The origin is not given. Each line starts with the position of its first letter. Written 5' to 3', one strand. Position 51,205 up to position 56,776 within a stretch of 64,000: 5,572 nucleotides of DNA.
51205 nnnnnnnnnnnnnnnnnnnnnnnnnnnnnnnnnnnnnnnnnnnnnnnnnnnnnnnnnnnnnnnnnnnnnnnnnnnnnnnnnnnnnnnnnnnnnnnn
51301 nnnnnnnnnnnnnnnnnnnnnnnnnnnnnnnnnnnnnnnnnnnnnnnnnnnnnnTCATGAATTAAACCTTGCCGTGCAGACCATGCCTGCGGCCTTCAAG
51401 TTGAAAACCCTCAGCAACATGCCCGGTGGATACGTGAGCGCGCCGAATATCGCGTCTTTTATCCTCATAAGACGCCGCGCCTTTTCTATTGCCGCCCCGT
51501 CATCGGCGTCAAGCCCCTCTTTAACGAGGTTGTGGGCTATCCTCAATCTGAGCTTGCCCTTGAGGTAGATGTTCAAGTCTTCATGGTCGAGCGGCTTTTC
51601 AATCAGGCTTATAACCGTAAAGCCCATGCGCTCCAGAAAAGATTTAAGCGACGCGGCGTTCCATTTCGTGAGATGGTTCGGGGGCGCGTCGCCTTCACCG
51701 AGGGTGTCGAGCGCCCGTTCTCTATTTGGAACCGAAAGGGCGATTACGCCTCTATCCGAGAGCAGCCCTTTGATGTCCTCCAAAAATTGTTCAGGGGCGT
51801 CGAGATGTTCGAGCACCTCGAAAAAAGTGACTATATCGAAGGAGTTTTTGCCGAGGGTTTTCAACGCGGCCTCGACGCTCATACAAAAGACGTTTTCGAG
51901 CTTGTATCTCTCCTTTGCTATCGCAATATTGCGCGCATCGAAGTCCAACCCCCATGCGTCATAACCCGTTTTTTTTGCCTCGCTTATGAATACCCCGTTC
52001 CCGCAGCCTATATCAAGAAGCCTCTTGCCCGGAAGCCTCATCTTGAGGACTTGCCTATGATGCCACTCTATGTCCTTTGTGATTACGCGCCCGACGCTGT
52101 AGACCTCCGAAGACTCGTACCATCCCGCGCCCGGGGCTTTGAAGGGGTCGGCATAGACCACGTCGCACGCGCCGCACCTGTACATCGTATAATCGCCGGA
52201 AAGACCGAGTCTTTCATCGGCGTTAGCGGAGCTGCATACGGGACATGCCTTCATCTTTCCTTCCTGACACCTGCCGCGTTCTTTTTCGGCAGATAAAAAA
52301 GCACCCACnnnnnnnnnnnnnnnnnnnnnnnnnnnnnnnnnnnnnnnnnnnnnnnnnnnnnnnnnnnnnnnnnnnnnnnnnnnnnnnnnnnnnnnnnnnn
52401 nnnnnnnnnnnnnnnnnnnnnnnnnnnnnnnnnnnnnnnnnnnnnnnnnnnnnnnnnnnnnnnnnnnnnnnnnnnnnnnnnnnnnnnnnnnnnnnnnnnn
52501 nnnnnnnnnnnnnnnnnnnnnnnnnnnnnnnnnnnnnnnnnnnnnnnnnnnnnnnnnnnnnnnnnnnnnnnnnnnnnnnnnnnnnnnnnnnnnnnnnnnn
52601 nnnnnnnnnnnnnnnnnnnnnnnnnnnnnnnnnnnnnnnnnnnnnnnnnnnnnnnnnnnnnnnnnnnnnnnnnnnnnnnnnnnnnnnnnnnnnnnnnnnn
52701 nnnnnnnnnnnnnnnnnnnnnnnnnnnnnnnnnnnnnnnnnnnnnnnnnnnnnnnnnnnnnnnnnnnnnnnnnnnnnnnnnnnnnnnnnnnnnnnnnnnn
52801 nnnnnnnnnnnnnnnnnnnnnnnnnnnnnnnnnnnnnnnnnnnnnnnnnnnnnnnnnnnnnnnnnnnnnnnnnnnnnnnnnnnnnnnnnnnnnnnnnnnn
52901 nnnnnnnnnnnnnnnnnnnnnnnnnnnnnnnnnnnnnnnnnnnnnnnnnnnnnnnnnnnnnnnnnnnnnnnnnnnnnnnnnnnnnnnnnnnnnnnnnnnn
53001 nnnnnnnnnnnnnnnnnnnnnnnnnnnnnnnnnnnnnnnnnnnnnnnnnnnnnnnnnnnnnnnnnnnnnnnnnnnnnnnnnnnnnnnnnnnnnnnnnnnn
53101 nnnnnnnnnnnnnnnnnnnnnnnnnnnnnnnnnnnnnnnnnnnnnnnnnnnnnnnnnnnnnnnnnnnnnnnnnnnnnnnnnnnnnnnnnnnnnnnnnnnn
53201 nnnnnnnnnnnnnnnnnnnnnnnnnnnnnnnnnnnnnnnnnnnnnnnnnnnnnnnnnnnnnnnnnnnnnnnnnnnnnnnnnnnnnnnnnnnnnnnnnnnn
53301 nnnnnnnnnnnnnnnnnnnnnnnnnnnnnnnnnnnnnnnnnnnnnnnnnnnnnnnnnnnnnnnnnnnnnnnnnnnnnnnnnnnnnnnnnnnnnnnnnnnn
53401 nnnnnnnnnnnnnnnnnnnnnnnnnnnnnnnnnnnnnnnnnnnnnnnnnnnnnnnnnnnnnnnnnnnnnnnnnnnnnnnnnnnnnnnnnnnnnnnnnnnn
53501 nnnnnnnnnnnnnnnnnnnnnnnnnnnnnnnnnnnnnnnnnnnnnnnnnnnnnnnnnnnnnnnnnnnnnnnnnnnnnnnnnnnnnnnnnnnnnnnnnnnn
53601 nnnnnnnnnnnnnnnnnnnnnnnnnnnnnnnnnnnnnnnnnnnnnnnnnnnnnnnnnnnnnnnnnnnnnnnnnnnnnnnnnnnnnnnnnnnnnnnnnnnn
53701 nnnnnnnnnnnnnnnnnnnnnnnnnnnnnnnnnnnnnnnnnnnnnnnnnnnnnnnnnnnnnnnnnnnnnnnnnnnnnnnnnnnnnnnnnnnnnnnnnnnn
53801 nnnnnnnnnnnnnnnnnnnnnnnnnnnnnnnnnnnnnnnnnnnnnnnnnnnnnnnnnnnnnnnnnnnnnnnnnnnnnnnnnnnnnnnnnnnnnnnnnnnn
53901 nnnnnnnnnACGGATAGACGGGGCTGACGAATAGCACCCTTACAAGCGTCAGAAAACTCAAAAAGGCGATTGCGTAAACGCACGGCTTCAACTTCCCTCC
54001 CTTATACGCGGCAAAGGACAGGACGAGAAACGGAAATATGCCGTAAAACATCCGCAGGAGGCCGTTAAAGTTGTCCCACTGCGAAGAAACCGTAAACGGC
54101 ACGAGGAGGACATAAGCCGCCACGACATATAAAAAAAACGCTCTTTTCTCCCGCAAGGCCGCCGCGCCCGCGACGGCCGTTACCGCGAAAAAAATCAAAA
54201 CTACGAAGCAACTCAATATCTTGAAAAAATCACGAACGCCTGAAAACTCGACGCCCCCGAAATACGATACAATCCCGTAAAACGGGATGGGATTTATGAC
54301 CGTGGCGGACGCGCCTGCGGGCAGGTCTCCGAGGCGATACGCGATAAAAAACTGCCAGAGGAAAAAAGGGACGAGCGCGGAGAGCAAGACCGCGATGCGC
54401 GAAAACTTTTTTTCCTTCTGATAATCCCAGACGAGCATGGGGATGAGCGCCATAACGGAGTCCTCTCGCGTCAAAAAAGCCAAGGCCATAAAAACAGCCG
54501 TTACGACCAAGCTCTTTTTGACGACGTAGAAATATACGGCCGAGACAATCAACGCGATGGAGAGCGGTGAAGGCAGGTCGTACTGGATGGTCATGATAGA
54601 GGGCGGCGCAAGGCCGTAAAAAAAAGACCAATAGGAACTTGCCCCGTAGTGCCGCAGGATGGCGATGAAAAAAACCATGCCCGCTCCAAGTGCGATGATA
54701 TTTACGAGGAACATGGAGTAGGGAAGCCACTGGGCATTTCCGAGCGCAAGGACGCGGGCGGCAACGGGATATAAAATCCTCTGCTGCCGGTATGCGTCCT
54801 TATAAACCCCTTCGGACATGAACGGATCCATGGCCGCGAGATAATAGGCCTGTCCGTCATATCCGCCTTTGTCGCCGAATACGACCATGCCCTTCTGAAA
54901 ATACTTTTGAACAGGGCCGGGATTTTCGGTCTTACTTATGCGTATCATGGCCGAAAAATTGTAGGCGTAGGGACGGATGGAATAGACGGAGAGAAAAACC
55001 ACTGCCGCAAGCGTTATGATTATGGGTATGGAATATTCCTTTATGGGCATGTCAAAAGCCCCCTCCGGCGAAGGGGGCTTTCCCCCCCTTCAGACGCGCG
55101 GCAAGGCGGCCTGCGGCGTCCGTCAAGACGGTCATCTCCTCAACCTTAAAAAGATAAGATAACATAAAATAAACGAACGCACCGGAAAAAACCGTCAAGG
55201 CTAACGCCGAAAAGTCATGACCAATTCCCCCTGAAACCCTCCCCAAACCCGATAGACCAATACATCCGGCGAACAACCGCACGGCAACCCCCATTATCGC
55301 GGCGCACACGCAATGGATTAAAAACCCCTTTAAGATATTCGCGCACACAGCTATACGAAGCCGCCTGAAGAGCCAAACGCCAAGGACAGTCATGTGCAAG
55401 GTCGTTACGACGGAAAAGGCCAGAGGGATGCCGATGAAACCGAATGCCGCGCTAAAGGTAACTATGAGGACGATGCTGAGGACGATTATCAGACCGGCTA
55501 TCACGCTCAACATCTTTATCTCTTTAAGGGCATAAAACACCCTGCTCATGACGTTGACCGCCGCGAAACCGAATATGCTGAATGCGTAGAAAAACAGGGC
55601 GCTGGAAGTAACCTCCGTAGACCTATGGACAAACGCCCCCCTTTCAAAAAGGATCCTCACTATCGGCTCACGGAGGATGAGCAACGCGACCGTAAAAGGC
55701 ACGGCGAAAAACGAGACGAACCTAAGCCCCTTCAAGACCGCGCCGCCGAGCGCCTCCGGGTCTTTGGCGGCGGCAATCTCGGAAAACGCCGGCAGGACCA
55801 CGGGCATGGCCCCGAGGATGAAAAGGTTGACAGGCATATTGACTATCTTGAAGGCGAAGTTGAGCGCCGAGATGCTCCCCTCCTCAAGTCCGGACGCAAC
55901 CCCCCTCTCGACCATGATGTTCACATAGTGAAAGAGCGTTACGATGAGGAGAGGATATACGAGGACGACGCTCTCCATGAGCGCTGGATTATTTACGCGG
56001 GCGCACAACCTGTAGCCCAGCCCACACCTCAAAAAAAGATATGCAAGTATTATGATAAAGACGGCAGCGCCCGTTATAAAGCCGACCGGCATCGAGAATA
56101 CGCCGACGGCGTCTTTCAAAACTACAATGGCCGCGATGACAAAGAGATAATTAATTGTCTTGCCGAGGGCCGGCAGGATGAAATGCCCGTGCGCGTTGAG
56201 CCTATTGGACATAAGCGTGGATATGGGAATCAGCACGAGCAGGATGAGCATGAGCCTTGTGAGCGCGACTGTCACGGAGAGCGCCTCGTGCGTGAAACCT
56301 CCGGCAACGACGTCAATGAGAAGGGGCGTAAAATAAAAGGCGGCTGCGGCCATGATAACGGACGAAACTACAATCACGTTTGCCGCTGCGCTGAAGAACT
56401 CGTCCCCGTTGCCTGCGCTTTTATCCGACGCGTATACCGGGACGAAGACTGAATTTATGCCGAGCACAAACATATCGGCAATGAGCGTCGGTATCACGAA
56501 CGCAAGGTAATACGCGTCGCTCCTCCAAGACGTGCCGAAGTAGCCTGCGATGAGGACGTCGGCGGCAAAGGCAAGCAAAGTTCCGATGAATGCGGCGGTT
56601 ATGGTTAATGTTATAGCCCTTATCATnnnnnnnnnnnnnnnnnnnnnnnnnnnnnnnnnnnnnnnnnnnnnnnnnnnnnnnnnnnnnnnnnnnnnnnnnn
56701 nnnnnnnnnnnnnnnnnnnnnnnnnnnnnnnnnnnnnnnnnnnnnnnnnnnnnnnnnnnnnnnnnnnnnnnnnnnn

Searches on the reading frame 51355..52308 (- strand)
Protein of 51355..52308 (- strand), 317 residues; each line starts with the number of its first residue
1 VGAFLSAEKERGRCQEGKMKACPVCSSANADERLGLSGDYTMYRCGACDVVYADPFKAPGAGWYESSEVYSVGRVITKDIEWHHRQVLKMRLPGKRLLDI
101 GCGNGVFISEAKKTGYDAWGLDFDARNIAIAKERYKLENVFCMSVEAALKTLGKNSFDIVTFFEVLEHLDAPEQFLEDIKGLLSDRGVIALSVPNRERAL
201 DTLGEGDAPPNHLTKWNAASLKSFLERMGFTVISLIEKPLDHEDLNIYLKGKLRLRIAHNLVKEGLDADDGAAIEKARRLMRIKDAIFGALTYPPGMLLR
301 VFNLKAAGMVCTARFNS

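Call 86: search_protein_families(library=pfam, proteins=[window:51355-52308:-], max_evalue=0.001)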
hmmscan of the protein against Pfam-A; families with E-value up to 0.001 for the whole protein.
window:51355-52308:- (317 aa): 10 families
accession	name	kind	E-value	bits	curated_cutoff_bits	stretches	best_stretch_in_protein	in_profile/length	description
PF13489.12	Methyltransf_23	-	5.3e-25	88.5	27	1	87-235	17-164/164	Methyltransferase domain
PF08241.18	Methyltransf_11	-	1.8e-17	64.2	21.2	1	98-190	1-94/95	Methyltransferase domain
PF13847.12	Methyltransf_31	-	9.8e-15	54.9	27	1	94-216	4-125/145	Methyltransferase domain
PF08242.18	Methyltransf_12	-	1.2e-14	55.2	30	1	98-189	1-98/98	Methyltransferase domain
PF13649.12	Methyltransf_25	-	2.3e-12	47.9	27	1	98-187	2-97/97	Methyltransferase domain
PF07021.18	MetW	-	2.1e-08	34.5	21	1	84-189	4-107/193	Methionine biosynthesis protein MetW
PF06325.19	PrmA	-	0.00015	21.8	22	1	91-192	159-259/296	Ribosomal protein L11 methyltransferase (PrmA)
PF02353.26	CMAS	-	0.00021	21.1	27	1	92-191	60-164/273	Mycolic acid cyclopropane synthetase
PF08003.17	Methyltransf_9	-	0.0007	19.1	23.8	0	81-193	103-222/315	Protein of unknown function (DUF1698)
PF05175.20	MTS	-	0.00074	19.6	23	0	89-160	28-102/170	Methyltransferase small domain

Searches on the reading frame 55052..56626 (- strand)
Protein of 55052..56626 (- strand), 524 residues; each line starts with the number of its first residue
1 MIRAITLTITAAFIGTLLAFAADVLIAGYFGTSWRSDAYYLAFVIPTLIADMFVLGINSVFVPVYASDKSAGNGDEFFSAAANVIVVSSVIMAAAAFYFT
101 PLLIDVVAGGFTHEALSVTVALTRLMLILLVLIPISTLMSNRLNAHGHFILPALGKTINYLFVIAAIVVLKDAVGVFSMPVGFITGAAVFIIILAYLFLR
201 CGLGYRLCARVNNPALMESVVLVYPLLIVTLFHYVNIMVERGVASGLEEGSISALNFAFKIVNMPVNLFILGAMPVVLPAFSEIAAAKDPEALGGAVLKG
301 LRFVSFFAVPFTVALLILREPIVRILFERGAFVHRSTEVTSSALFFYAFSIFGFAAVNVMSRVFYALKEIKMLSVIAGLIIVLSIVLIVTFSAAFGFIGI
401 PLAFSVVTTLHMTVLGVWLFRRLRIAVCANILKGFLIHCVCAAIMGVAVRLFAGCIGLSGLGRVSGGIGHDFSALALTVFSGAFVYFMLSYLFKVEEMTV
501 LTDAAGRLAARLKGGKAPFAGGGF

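Call 87: search_protein_families(library=pfam, proteins=[window:55052-56626:-], max_evalue=0.00001)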
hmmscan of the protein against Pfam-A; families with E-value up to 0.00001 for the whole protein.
window:55052-56626:- (524 aa): 1 family
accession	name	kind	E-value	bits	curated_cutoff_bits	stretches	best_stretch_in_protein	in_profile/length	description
PF03023.19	MurJ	-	3e-65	221.1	27.4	1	26-452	1-432/451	Lipid II flippase MurJ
